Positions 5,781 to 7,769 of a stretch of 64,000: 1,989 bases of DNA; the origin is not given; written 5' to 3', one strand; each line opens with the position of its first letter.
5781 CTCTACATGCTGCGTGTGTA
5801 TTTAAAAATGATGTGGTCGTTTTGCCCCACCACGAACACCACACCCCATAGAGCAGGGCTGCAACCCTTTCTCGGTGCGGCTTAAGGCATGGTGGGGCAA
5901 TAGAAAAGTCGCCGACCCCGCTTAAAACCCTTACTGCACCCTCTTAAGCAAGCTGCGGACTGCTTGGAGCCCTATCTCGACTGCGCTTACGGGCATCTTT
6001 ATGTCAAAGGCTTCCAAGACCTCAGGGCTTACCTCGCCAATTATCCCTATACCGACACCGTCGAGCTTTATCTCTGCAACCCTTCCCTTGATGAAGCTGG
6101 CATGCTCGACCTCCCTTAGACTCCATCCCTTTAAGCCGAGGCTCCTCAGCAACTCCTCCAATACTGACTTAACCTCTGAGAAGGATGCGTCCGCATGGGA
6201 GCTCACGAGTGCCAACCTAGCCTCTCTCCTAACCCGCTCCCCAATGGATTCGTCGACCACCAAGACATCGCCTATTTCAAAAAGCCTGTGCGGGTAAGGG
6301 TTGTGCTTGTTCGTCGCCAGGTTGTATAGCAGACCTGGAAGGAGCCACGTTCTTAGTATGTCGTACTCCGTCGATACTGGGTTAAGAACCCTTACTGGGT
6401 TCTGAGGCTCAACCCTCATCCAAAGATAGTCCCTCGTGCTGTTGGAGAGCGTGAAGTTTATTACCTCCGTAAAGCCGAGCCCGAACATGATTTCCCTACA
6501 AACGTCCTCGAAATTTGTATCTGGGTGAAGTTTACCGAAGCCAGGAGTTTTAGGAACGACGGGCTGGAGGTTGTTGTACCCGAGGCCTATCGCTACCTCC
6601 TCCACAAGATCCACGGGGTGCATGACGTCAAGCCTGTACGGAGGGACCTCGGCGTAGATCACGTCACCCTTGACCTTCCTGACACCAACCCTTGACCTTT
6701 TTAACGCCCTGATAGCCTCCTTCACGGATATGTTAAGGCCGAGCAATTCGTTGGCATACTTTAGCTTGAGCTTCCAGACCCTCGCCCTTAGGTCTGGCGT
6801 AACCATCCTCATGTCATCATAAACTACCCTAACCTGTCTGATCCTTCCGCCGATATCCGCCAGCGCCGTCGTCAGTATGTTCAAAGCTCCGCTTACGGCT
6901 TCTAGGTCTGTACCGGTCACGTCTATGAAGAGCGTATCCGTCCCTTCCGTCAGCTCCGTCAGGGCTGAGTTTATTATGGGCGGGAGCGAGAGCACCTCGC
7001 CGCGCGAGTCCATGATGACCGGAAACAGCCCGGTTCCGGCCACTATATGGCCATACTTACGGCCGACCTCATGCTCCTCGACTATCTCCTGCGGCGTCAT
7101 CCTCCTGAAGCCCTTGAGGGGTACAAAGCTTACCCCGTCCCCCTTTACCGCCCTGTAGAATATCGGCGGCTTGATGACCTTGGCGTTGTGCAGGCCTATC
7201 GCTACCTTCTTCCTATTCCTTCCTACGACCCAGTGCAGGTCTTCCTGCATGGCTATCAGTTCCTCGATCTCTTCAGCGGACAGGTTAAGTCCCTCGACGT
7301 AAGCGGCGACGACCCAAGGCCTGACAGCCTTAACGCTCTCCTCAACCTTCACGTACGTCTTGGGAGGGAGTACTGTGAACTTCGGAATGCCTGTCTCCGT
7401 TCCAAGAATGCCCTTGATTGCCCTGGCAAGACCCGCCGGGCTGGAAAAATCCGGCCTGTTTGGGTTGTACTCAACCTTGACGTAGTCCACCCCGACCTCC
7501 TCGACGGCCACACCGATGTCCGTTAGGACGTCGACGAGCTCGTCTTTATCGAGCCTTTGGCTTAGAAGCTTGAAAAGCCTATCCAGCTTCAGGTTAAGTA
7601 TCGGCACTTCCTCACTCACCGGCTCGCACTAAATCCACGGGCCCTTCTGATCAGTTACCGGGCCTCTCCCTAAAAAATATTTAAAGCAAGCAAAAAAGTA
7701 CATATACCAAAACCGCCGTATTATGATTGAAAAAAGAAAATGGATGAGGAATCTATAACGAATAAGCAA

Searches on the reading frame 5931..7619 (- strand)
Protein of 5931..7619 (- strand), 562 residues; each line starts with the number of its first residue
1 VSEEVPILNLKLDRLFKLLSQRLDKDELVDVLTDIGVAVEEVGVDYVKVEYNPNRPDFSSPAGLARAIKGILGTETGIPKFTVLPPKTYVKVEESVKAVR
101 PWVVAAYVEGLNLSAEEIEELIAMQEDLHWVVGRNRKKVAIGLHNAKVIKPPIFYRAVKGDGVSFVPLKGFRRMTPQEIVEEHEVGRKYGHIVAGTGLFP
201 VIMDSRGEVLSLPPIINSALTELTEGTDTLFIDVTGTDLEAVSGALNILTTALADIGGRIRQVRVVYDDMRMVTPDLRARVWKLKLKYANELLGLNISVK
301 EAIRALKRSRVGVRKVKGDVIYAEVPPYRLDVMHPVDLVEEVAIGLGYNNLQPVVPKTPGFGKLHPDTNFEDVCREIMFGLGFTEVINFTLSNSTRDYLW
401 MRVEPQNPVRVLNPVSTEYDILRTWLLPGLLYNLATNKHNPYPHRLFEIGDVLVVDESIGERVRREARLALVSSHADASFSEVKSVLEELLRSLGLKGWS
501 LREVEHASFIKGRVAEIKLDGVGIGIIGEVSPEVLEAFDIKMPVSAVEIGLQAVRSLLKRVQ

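Call 45: search_protein_families(library=pfam, proteins=[window:5931-7619:-], max_evalue=0.00001)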
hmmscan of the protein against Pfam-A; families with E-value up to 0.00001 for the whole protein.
window:5931-7619:- (562 aa): 3 families
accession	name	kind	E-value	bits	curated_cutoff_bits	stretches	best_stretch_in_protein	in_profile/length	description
PF17759.6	tRNA_synthFbeta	-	3.1e-46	158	22.4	1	353-550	3-213/214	Phenylalanyl tRNA synthetase beta chain CLM domain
PF03484.21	B5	-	4.9e-24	84.7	28.6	1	283-348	2-67/67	tRNA synthetase B5 domain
PF01409.25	tRNA-synt_2d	-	7.1e-06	26.1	19.8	0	362-552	14-218/246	tRNA synthetases class II core domain (F)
